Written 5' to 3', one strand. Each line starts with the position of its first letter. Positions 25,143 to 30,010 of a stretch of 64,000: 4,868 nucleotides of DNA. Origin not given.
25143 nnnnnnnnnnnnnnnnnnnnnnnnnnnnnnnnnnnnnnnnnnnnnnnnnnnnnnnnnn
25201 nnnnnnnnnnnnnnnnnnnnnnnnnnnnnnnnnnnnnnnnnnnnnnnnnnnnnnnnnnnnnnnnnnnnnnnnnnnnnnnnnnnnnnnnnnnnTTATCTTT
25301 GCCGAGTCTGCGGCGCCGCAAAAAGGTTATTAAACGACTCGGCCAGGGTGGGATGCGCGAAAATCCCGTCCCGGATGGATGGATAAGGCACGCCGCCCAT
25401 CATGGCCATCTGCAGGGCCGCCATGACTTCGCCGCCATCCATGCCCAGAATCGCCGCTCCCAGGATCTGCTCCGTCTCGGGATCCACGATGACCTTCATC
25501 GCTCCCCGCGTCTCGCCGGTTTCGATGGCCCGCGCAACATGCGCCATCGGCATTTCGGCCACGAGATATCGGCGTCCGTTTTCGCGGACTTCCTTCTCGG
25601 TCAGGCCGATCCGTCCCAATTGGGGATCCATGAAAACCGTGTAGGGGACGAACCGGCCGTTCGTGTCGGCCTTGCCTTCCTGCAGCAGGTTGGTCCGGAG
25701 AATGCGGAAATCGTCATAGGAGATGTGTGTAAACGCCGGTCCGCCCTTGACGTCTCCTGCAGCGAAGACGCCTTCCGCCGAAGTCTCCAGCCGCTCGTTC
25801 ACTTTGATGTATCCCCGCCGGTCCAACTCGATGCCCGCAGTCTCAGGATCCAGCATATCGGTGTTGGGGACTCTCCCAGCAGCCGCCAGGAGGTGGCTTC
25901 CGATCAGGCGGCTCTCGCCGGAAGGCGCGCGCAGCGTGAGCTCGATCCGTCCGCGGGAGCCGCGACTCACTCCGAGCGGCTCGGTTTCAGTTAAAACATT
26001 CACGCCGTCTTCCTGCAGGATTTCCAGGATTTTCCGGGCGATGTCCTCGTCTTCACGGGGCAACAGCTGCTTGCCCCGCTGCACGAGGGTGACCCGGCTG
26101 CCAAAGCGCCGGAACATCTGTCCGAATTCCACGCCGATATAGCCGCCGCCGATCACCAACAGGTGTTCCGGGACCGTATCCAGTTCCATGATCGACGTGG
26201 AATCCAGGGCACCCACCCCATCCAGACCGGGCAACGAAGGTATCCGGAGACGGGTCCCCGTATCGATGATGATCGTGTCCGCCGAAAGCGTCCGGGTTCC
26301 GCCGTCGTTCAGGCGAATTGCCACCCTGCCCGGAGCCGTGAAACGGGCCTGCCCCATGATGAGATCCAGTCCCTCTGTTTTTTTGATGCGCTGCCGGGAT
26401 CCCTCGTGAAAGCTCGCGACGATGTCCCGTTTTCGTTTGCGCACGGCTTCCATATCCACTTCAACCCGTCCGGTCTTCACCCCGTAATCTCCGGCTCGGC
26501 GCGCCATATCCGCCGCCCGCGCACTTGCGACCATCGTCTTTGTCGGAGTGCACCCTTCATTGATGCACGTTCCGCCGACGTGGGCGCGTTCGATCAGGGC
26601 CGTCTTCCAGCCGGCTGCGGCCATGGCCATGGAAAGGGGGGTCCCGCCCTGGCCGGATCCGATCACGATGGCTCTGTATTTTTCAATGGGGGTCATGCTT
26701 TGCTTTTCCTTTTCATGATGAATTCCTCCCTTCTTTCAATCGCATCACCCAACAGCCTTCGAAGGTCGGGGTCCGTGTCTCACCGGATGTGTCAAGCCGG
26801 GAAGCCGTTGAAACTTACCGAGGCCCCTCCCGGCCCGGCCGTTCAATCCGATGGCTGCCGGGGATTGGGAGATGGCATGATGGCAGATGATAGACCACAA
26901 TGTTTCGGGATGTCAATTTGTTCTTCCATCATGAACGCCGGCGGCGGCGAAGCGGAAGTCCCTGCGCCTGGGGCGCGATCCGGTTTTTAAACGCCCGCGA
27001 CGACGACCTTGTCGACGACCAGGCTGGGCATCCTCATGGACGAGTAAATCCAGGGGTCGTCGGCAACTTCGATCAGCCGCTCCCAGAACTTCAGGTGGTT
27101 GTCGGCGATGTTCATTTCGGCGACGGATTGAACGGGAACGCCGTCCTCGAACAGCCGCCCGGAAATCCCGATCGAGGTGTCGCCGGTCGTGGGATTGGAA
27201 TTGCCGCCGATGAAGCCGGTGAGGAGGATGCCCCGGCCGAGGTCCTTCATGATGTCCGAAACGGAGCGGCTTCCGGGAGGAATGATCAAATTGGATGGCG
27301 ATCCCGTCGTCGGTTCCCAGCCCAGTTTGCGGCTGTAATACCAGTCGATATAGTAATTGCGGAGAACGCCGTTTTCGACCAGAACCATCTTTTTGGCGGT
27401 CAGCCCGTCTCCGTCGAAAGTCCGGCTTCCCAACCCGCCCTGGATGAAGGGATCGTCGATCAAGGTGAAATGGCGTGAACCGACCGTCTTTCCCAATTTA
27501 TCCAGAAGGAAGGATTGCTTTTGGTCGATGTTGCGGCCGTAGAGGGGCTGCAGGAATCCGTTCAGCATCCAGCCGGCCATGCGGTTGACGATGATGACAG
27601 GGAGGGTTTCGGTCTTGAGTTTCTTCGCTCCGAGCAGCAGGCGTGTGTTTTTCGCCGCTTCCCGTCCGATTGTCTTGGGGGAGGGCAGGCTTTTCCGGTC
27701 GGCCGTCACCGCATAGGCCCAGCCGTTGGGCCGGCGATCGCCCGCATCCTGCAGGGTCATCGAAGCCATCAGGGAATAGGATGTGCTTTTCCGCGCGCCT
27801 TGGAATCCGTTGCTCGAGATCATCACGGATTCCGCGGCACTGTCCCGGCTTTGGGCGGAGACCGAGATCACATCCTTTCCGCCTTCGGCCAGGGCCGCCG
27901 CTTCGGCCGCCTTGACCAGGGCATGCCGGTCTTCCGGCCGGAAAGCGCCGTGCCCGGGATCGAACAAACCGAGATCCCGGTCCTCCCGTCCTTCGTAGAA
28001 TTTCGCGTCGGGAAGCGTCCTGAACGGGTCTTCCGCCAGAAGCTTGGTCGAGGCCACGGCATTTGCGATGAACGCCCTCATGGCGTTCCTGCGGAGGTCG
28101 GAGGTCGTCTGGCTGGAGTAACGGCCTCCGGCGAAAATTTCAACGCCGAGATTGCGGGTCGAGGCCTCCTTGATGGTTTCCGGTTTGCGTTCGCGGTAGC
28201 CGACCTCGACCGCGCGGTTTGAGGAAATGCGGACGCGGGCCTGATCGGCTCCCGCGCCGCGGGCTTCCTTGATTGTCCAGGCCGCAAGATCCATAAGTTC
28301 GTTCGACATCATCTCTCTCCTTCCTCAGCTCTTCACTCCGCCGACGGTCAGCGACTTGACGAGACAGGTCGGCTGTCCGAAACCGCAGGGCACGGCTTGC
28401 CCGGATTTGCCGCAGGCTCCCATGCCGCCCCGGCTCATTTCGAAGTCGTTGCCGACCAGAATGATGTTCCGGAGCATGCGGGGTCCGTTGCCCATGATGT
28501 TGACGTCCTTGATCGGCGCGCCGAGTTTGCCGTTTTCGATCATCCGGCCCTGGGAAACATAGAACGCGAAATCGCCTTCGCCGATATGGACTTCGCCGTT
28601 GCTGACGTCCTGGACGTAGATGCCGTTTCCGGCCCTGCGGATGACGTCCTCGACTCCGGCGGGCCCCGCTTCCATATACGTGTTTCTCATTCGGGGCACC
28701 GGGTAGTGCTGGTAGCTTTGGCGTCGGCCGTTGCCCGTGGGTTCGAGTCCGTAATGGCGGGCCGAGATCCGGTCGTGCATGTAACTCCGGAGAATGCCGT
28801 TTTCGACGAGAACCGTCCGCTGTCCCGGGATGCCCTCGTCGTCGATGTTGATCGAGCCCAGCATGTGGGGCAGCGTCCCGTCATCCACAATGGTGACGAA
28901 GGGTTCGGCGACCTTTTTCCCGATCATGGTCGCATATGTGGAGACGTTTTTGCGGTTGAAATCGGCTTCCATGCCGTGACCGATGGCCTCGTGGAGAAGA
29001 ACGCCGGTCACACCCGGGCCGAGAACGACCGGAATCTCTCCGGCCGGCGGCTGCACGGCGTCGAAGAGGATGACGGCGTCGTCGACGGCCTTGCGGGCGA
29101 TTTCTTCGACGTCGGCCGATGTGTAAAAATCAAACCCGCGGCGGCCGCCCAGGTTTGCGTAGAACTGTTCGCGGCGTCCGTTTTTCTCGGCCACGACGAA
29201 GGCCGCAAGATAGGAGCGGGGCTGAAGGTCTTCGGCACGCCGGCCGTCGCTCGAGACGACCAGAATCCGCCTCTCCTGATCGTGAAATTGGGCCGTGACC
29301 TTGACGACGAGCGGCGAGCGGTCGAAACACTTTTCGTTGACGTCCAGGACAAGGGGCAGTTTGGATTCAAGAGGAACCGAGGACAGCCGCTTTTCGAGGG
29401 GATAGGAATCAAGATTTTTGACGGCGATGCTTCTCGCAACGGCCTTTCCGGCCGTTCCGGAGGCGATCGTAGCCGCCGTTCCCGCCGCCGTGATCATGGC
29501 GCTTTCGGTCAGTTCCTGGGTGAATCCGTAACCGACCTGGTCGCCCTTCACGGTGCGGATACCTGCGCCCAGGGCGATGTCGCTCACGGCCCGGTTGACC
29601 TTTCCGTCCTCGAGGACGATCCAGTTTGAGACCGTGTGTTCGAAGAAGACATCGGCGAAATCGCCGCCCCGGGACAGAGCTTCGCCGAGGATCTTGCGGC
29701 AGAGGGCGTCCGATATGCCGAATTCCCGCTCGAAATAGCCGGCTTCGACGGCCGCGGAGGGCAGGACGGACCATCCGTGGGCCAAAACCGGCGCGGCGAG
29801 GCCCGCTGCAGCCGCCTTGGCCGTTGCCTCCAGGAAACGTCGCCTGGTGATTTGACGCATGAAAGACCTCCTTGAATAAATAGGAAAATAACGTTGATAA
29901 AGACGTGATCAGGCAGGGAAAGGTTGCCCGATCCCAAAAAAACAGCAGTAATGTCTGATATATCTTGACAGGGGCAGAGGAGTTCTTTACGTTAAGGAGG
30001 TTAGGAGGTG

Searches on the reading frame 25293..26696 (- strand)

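Call 3: search_protein_families(library=pfam, proteins=[window:25293-26696:-], max_evalue=0.01)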
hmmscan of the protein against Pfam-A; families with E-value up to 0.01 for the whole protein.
window:25293-26696:- (467 aa): 8 families
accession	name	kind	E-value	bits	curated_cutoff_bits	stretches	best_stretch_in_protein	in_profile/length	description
PF07992.20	Pyr_redox_2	-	4.1e-61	207.4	26.1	1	8-326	2-287/291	Pyridine nucleotide-disulphide oxidoreductase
PF02852.28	Pyr_redox_dim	-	6e-27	94.5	25.3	1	350-457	1-108/110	Pyridine nucleotide-disulphide oxidoreductase, dimerisation domain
PF00070.33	Pyr_redox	-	2.2e-23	83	22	1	178-254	1-78/82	Pyridine nucleotide-disulphide oxidoreductase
PF01134.28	GIDA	-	8.2e-08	32.1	22.1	1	9-149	2-151/391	Glucose inhibited division protein A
PF13738.12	Pyr_redox_3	-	1.1e-07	31.9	30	1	135-314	121-305/305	Pyridine nucleotide-disulphide oxidoreductase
PF02737.24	3HCDH_N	-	0.00086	19.7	22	0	180-228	3-51/180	3-hydroxyacyl-CoA dehydrogenase, NAD binding domain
PF12831.13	FAD_oxidored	-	0.00091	19.1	27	0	10-55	3-49/416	FAD dependent oxidoreductase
PF01494.25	FAD_binding_3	-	0.0099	15.6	22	0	8-39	3-34/349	FAD binding domain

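Call 4: search_protein_families(library=ncbifam, proteins=[window:25293-26696:-], max_evalue=0.01)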
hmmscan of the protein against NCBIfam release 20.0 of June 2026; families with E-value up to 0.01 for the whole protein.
window:25293-26696:- (467 aa): 56 families (the best 25 are shown)
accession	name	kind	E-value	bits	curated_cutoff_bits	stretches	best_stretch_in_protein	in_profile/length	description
NF004992.0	PRK06370.1-4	equivalog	4.3e-157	523.2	629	1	5-458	3-451/459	FAD-containing oxidoreductase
NF004990.0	PRK06370.1-1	equivalog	1.7e-140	468.8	842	1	5-458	3-451/459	FAD-containing oxidoreductase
NF040477.1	chlor_oxi_RclA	equivalog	7.5e-122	407.2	740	1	5-460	2-438/441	reactive chlorine resistance oxidoreductase RclA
NF041853.1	hythiocyan_redase_MerA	equivalog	5.5e-108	361.6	650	1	5-460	2-439/440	hypothiocyanous acid reductase MerA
TIGR01350.1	lipoamide_DH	equivalog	6.7e-108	361.3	408.8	1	7-458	2-450/461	dihydrolipoyl dehydrogenase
TIGR02053.1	MerA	equivalog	8.7e-106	354.7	454.45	1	7-455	1-446/465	mercury(II) reductase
NF004991.0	PRK06370.1-3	subfamily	3.4e-101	339.3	620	1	2-457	31-482/509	FAD-containing oxidoreductase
NF005572.0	PRK07251.1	equivalog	3.6e-98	329.1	537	1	5-460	2-437/438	FAD-containing oxidoreductase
NF004946.0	PRK06292.2-4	subfamily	2e-96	323.6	634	1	5-462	2-470/487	dihydrolipoyl dehydrogenase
NF005884.0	PRK07846.1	equivalog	2.5e-90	303.3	501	1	5-457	2-446/454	mycothione reductase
NF004947.0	PRK06292.2-5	equivalog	1.1e-88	298.2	592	1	5-460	2-456/474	dihydrolipoyl dehydrogenase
NF004776.0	PRK06116.1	equivalog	2.2e-84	284.1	480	1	6-455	4-446/450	glutathione-disulfide reductase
NF003585.0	PRK05249.1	equivalog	1.7e-83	280.8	465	1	5-456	5-451/464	Si-specific NAD(P)(+) transhydrogenase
TIGR03452.1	mycothione_red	equivalog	4.4e-80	269.7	635.65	1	6-457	2-447/452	mycothione reductase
NF010311.1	PRK13748.1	subfamily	2.1e-77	261.2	600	1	6-454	97-540/560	mercury(II) reductase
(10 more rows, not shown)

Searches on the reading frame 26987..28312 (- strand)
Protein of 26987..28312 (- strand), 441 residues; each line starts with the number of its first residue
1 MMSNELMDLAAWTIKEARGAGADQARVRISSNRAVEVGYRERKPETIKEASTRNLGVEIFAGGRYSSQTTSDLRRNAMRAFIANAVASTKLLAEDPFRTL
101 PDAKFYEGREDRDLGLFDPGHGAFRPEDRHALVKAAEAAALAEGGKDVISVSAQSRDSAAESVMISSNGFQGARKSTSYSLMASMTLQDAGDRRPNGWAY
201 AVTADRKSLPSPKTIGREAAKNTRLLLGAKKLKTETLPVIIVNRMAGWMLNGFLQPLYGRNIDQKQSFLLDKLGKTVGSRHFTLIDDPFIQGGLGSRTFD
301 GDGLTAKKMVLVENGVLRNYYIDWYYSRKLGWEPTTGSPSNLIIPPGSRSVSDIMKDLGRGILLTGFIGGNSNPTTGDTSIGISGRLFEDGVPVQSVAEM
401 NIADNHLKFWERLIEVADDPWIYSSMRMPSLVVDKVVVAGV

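Call 37: search_protein_families(library=pfam, proteins=[window:26987-28312:-], max_evalue=0.0001)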
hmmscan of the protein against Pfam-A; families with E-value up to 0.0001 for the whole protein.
window:26987-28312:- (441 aa): 3 families
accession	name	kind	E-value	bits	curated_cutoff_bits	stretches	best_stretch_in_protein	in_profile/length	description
PF19289.4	PmbA_TldD_3rd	-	2.2e-56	191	22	1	235-440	2-220/220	PmbA/TldA metallopeptidase C-terminal domain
PF19290.4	PmbA_TldD_2nd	-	5.5e-10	40.1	20.9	1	126-227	8-109/109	PmbA/TldA metallopeptidase central domain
PF01523.21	PmbA_TldD_1st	-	2.2e-05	24.9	20.9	1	25-88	1-64/65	PmbA/TldA metallopeptidase domain 1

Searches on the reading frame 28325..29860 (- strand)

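Call 37: search_protein_families(library=pfam, proteins=[window:28325-29860:-], max_evalue=0.0001)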
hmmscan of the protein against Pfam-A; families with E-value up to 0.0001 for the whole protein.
window:28325-29860:- (511 aa): 3 families
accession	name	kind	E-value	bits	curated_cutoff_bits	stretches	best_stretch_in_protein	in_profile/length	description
PF19289.4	PmbA_TldD_3rd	-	9.8e-70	234.6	22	1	274-508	2-220/220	PmbA/TldA metallopeptidase C-terminal domain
PF19290.4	PmbA_TldD_2nd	-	1.9e-14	54.5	20.9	1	158-265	2-108/109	PmbA/TldA metallopeptidase central domain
PF01523.21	PmbA_TldD_1st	-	8.7e-12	45.5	20.9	1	69-133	1-65/65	PmbA/TldA metallopeptidase domain 1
